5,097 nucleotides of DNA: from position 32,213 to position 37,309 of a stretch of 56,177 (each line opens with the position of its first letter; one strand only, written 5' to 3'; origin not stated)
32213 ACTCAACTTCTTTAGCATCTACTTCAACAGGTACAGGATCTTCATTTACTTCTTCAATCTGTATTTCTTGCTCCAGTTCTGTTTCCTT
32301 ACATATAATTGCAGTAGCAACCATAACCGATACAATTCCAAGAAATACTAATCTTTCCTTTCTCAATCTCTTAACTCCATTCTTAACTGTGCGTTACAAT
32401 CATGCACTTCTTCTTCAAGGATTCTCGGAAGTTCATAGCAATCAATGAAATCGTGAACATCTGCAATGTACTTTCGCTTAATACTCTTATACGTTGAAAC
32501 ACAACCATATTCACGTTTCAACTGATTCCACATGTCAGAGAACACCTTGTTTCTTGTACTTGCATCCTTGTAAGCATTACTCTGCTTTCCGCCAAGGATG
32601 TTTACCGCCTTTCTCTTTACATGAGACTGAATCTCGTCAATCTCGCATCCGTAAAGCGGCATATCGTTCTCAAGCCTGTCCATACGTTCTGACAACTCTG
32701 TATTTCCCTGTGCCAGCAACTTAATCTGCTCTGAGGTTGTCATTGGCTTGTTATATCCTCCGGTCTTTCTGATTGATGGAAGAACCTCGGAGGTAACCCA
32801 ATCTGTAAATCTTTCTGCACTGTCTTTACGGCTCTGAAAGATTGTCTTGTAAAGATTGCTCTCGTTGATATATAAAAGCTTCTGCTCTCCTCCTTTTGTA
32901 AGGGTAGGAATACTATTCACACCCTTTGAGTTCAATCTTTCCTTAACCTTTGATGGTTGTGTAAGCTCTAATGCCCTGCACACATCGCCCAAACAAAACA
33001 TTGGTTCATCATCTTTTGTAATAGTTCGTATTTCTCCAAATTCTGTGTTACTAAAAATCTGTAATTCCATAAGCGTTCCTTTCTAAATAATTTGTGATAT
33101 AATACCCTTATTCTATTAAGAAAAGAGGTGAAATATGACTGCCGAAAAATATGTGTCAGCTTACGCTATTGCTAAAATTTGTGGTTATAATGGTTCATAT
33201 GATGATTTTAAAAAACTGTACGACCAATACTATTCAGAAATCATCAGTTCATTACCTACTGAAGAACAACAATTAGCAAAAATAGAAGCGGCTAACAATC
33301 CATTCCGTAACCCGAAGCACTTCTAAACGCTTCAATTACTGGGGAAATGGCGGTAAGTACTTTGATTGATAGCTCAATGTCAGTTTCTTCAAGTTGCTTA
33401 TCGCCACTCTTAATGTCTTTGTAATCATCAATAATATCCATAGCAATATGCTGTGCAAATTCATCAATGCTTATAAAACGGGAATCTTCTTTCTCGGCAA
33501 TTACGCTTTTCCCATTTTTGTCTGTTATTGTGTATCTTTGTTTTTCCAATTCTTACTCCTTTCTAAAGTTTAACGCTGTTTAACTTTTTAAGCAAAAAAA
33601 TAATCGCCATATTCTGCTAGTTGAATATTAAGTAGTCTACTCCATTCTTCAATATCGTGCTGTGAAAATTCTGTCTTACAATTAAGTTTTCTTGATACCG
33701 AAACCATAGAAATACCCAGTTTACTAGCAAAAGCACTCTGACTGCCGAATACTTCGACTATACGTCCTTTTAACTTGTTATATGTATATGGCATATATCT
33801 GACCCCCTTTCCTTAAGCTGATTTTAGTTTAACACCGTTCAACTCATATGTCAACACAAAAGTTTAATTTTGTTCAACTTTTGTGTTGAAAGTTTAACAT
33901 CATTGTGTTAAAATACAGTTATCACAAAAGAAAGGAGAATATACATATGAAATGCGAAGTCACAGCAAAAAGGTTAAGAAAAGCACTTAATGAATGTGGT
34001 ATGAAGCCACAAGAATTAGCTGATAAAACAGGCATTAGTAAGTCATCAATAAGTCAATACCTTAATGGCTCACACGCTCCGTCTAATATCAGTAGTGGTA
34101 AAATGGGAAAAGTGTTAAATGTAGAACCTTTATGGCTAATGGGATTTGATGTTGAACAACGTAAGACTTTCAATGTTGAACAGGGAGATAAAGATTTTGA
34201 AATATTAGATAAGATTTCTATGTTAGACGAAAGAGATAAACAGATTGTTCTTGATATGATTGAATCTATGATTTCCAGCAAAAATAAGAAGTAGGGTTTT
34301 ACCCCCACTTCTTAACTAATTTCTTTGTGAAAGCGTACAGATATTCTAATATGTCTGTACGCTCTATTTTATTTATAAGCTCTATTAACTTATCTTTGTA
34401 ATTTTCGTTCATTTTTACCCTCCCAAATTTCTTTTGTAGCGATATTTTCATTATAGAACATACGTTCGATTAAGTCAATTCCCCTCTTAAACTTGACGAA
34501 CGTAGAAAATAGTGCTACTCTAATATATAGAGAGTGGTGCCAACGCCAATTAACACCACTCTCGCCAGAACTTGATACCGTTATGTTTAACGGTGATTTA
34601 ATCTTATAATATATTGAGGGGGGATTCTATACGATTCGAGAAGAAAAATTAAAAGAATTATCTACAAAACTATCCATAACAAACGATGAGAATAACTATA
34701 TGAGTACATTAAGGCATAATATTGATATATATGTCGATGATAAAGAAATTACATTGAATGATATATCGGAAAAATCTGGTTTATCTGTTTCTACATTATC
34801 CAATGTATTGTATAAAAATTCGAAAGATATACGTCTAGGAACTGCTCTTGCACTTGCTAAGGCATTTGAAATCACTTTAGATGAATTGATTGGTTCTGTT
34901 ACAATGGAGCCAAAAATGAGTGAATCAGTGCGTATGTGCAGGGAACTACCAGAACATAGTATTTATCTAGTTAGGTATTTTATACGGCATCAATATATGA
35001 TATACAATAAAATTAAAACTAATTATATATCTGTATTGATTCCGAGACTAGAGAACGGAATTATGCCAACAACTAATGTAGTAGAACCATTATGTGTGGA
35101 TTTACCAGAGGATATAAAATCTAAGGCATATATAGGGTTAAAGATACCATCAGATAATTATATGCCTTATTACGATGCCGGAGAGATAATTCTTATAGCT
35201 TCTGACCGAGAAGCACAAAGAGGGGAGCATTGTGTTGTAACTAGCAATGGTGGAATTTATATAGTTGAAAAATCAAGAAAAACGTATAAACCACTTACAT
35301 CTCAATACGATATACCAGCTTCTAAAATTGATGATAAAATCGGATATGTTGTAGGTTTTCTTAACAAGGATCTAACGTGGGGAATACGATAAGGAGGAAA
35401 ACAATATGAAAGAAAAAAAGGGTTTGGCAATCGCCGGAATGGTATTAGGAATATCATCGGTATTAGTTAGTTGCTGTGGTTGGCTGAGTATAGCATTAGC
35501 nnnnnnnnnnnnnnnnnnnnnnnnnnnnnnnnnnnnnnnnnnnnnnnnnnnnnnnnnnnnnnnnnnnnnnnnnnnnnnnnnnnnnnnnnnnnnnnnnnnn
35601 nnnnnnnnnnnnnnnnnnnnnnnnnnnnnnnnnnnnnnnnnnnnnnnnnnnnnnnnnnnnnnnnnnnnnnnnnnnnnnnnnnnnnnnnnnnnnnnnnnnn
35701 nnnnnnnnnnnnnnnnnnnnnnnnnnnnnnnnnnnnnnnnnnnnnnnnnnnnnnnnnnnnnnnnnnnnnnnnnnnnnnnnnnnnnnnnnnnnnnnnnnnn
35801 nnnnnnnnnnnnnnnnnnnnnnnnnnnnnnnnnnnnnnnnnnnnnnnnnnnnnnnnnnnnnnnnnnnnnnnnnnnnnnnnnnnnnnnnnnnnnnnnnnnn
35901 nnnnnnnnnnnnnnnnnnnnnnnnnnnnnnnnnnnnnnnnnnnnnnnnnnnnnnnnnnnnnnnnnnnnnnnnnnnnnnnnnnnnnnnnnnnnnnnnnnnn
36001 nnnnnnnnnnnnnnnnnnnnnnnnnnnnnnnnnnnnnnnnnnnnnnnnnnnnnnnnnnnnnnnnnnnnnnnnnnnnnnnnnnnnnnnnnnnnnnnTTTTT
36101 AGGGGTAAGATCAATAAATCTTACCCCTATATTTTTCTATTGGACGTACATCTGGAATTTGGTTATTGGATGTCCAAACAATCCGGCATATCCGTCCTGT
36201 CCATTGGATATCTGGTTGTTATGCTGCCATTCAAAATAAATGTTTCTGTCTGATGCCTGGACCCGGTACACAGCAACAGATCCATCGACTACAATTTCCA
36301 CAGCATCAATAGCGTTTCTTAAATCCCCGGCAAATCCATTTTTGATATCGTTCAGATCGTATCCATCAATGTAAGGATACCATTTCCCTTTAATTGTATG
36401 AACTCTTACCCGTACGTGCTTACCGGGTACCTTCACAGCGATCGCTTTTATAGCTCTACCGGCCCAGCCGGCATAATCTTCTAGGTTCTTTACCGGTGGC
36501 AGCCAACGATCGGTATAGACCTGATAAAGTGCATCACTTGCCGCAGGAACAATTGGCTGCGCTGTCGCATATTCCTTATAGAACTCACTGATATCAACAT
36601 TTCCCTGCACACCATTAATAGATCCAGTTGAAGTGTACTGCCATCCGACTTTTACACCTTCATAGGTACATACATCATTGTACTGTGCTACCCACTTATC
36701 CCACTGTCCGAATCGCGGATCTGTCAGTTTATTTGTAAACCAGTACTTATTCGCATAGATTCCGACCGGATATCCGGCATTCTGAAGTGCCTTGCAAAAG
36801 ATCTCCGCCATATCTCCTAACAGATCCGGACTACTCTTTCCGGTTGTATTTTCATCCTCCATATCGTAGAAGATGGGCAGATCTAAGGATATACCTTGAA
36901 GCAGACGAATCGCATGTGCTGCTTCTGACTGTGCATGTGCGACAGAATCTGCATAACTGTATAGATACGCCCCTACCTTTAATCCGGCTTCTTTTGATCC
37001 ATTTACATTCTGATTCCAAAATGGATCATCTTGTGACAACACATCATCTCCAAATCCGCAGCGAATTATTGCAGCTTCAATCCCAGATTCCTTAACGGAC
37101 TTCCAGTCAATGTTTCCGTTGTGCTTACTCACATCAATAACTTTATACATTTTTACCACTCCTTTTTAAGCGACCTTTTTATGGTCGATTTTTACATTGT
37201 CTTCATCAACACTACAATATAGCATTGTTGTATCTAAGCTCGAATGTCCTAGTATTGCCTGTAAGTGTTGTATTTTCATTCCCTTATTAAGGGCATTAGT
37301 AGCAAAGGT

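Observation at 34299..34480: Consensus promoter with an embedded LexA box drives a 37-aa ORF antisense to the repressor gene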

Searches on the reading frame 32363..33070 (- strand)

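Call 7: search_protein_families(library=pfam, proteins=[window:32363-33070:-], max_evalue=0.01)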
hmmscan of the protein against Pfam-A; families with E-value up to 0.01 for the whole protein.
window:32363-33070:- (235 aa): 2 families
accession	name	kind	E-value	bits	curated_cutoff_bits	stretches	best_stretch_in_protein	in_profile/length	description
PF10552.14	ORF6C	-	2.5e-26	92.3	22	1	112-222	5-114/114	ORF6C domain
PF02498.22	Bro-N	-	3.3e-21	76.1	25.6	1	13-98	1-96/96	BRO family, N-terminal domain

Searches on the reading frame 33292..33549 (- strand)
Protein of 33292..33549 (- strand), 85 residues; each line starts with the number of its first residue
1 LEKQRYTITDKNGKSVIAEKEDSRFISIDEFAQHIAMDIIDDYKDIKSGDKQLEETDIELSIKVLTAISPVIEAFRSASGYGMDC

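Call 7: search_protein_families(library=pfam, proteins=[window:33292-33549:-], max_evalue=0.01)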
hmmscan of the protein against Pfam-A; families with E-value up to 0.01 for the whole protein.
window:33292-33549:- (85 aa): 0 families

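Call 21: search_protein_families(library=phrogs, proteins=[window:33292-33549:-], max_evalue=0.01)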
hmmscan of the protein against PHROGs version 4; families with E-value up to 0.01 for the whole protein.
window:33292-33549:- (85 aa): 1 family
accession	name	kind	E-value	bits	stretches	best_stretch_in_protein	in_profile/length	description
phrog_1401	-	unknown function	0.0069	17.3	0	4-76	53-136/140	-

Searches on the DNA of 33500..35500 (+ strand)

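Call 8: search_dna_similar(query=window:33500-35500:+, collection=phages, mode=distant)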
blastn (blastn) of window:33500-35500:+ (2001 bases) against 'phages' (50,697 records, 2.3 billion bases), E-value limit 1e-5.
No match.

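Call 20: search_rna_families(source=window, start=33500, end=35000, threshold=evalue, max_evalue=10, show_alignments=2)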
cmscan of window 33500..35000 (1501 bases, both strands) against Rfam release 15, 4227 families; matches with E-value up to 10: 11.
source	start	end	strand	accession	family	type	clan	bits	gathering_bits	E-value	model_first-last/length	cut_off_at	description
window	34276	34366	-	RF02058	STnc400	Gene;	-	30.5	80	0.002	1-125/125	no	Gammaproteobacterial sRNA STnc400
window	34202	34319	+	RF02449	ncr1015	Gene; sRNA;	-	26.2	60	0.42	1-121/121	no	Bacillus sRNA ncr1015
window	34282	34374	+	RF04312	trpB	Cis-reg;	-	21.6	59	4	1-107/107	no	trpB ncRNA motif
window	34739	34818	+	RF00167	Purine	Cis-reg; riboswitch;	CL00123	19.7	37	9.3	1-102/102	no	Purine riboswitch aptamer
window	34245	34321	+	RF02029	sraA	Gene; sRNA;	-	19.5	56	5.4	1-95/95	no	sraA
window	34281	34373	-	RF02363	Yfr11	Gene; sRNA;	-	18.8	44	5.7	1-144/144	no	Cyanobacterial functional RNA 11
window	34158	34242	+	RF02715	sno_ncR1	Gene; snRNA; snoRNA; HACA-box;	-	18.5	94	5.6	1-111/111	no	Small nucleolar RNA ncR1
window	34246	34399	-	RF02859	Arrc11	Gene; sRNA;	-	18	52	5.2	1-175/175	no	Actinobacillus sRNA 11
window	33847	33915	-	RF01191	SNORD121A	Gene; snRNA; snoRNA; CD-box;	-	17.5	44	6.6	1-82/82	no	Small nucleolar RNA SNORD121A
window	33838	33897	-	RF02244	mir-785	Gene; miRNA;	-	15.4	62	9.4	1-90/90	no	mir-785 microRNA precursor family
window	34327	34450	-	RF01295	SCARNA7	Gene; snRNA; snoRNA; scaRNA;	-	12.9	65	1.4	1-330/330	no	Small Cajal body-specific RNA 7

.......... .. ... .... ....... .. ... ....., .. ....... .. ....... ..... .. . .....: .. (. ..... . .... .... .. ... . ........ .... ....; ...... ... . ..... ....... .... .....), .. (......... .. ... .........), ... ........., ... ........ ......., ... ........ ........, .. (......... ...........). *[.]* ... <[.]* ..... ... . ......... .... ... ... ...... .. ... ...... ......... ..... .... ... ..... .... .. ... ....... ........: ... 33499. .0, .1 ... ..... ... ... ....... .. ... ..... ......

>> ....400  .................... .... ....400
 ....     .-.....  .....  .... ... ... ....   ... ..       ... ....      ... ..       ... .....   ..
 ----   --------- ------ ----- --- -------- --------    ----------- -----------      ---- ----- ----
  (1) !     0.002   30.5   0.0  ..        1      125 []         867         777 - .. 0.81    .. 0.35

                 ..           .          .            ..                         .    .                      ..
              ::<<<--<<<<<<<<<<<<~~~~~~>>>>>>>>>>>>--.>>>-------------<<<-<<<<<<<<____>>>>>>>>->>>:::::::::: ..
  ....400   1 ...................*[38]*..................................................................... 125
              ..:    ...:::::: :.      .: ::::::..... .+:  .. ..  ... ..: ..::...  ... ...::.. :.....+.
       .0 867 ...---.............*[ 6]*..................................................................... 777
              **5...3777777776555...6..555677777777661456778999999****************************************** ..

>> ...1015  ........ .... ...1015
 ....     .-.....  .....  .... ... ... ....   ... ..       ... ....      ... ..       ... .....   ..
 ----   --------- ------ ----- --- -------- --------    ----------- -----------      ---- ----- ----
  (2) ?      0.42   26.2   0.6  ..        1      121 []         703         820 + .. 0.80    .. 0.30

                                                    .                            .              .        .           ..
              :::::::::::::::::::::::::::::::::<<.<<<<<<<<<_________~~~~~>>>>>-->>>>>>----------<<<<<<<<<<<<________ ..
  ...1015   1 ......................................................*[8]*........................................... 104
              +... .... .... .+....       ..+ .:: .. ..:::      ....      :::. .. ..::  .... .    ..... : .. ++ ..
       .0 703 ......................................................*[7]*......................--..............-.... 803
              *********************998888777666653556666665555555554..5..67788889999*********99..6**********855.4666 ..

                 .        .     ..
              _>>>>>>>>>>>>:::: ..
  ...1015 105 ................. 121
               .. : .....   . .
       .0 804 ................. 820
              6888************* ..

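Call 79: build_rna_model(alignment_id=A7)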
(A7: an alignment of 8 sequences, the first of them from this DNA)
Model R1 built from alignment A7 (8 sequences, 94 columns); structure: RNAalifold consensus.
model positions 86; base pairs 11; branch points 0; effective number of sequences 3.85; information 0.661 bits per position. Calibrated on 0.2 Mb of random sequence (short: E-values are rough).
structure used (alignment columns):
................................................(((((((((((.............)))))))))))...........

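Call 80: search_with_rna_model(model_id=R1, source=window, max_evalue=1, filters=off, show_alignments=3)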
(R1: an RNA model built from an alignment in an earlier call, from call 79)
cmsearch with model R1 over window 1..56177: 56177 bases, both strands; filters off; matches with E-value up to 1: 5.
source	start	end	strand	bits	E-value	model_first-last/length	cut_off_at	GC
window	34520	34602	-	75.9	3.9e-19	1-86/86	no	0.4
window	13401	13461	+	10.9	0.52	1-86/86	no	0.34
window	36091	36163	-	10.3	0.76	1-86/86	no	0.32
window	23367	23421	-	10.2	0.81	1-86/86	no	0.33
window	36071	36138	+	9.9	0.94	1-86/86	no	0.25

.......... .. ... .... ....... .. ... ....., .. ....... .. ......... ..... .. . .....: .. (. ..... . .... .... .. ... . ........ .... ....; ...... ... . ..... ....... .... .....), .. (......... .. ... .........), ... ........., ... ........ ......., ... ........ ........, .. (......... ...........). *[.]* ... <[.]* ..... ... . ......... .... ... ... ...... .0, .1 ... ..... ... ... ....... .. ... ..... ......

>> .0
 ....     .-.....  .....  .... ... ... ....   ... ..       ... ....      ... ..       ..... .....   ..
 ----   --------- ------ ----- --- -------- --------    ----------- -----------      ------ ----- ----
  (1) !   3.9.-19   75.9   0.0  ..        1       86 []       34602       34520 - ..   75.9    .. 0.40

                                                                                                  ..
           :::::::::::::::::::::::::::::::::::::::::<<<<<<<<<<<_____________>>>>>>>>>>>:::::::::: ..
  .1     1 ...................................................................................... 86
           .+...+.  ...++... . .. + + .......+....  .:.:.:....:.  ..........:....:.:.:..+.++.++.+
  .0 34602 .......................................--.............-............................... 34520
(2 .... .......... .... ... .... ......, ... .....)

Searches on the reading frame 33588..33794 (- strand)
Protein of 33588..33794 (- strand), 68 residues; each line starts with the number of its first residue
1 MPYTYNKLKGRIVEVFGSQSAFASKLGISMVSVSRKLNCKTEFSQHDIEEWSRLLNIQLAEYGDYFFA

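Call 7: search_protein_families(library=pfam, proteins=[window:33588-33794:-], max_evalue=0.01)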
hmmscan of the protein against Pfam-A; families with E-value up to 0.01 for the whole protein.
window:33588-33794:- (68 aa): 4 families
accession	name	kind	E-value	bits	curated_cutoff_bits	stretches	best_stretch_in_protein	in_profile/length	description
PF05339.17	DUF739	-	6.7e-14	52.2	27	1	1-67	1-67/69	Protein of unknown function (DUF739)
PF15943.11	YdaS_toxin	-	0.0014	18.9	30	1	12-54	4-46/65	Bacterial toxin YdaS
PF01381.28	HTH_3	-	0.0026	18.2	23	1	18-61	11-54/55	Helix-turn-helix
PF14549.12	P22_Cro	-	0.0036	17.5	30.2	1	11-35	4-28/60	DNA-binding transcriptional regulator Cro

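Call 21: search_protein_families(library=phrogs, proteins=[window:33588-33794:-], max_evalue=0.01)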
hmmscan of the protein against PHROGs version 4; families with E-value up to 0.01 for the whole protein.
window:33588-33794:- (68 aa): 3 families
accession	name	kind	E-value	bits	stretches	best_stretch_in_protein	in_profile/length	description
phrog_4583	-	transcription regulation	2.8e-05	25.1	1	18-59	25-66/81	transcriptional repressor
phrog_2967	-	transcription regulation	0.00046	20.8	1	18-60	25-67/225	transcriptional regulator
phrog_2328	-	transcription regulation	0.0017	19.1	1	18-58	30-70/128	transcriptional repressor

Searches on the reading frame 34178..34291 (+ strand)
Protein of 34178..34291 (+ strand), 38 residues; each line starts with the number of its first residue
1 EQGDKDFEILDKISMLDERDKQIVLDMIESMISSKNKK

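Call 48: search_protein_families(library=pfam, alignment_id=A4, max_evalue=10)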
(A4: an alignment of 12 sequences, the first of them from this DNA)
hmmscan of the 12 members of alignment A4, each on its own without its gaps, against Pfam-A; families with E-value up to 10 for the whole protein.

A. member 1, seq(38 aa): 0 families

B. families by the number of members that match (of 12 scanned): 1 family
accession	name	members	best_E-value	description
PF15181.11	SMRP1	1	0.16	Spermatid-specific manchette-related protein 1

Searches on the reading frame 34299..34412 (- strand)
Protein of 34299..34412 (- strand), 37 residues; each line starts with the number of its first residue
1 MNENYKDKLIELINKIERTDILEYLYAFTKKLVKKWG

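Call 7: search_protein_families(library=pfam, proteins=[window:34299-34412:-], max_evalue=0.01)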
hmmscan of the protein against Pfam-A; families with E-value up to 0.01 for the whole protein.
window:34299-34412:- (37 aa): 0 families

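Call 21: search_protein_families(library=phrogs, proteins=[window:34302-34412:-], max_evalue=0.01)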
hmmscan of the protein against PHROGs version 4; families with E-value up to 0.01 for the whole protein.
seq(37 aa): 0 families

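Call 68: predict_structure(alignment_id=A5)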
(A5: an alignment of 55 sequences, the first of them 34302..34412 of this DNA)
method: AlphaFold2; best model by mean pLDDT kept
length: 37 residues; sequences in the alignment: 55
mean_pLDDT: 90.5   pTM: 0.54
mean pLDDT of the five models: 90.5, 90.5, 90.2, 88.4, 87.3
residues with pLDDT >= 90: 31; 70-90: 3; 50-70: 3; < 50: 0
segments of 3 or more residues with pLDDT < 50: none
pLDDT, mean of each block of 10 residues (from residue 1): 82 94 95 92
secondary structure, 60 per line:
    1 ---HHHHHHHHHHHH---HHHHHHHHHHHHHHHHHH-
elements in order: H4-15 H19-36

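Call 90: search_protein_representatives(alignment_id=A5)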
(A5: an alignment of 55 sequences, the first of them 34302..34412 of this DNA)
Query: 55 sequences, 38 profile positions. Proteins with E-value up to 0.001 (for the whole library): 848; up to 1e-10: 44; up to 1e-30: 0. The best 150 are listed.
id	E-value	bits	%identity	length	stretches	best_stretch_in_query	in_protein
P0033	4.5e-18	80.7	-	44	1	2-38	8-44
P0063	7.2e-18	80.0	-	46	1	2-38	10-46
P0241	1.4e-16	75.9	-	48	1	4-38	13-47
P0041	1.4e-16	75.9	-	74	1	2-38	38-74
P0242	2.3e-16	75.2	-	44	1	2-38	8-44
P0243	5.9e-16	73.9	-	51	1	1-38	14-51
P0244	1.4e-15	72.7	-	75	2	4-29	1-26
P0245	1.6e-15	72.5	-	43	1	2-38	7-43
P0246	2.1e-15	72.1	-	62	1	4-38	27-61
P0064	8.6e-15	70.2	-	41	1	3-38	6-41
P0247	1.9e-14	69.1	-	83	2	5-38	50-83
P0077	2.3e-14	68.8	-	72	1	2-38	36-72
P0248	6.5e-14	67.3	-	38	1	1-38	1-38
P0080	8.3e-14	67.0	-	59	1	4-38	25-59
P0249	1.2e-13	66.5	-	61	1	4-37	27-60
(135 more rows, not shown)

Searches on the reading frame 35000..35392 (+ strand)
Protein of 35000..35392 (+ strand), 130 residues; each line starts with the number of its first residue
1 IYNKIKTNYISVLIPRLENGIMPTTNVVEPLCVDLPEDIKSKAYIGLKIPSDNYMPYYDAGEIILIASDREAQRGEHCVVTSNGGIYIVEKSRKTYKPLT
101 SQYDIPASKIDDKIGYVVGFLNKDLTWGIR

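Call 76: search_protein_families(library=pfam, proteins=[window:35000-35392:+], max_evalue=10)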
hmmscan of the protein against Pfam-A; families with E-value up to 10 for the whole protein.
window:35000-35392:+ (130 aa): 1 family
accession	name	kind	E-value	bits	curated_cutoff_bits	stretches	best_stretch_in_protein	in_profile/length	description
PF00717.28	Peptidase_S24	-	0.011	15.9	23.3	1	34-88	23-79/116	Peptidase S24-like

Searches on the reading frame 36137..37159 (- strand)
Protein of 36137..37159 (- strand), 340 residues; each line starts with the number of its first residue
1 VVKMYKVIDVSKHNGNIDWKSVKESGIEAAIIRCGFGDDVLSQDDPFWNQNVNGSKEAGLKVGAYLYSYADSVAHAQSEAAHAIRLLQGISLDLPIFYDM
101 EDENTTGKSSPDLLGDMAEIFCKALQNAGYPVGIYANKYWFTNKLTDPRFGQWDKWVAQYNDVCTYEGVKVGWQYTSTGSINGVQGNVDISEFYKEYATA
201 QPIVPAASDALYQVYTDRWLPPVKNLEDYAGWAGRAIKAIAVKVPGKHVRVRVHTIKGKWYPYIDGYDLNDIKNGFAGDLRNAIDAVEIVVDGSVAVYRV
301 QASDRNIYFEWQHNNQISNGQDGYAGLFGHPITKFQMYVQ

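Call 7: search_protein_families(library=pfam, proteins=[window:36137-37159:-], max_evalue=0.01)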
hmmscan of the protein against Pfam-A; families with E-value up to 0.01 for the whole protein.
window:36137-37159:- (340 aa): 1 family
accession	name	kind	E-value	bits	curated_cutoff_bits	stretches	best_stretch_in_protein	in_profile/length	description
PF01183.26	Glyco_hydro_25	-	1.7e-29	103.8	27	1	8-184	1-180/180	Glycosyl hydrolases family 25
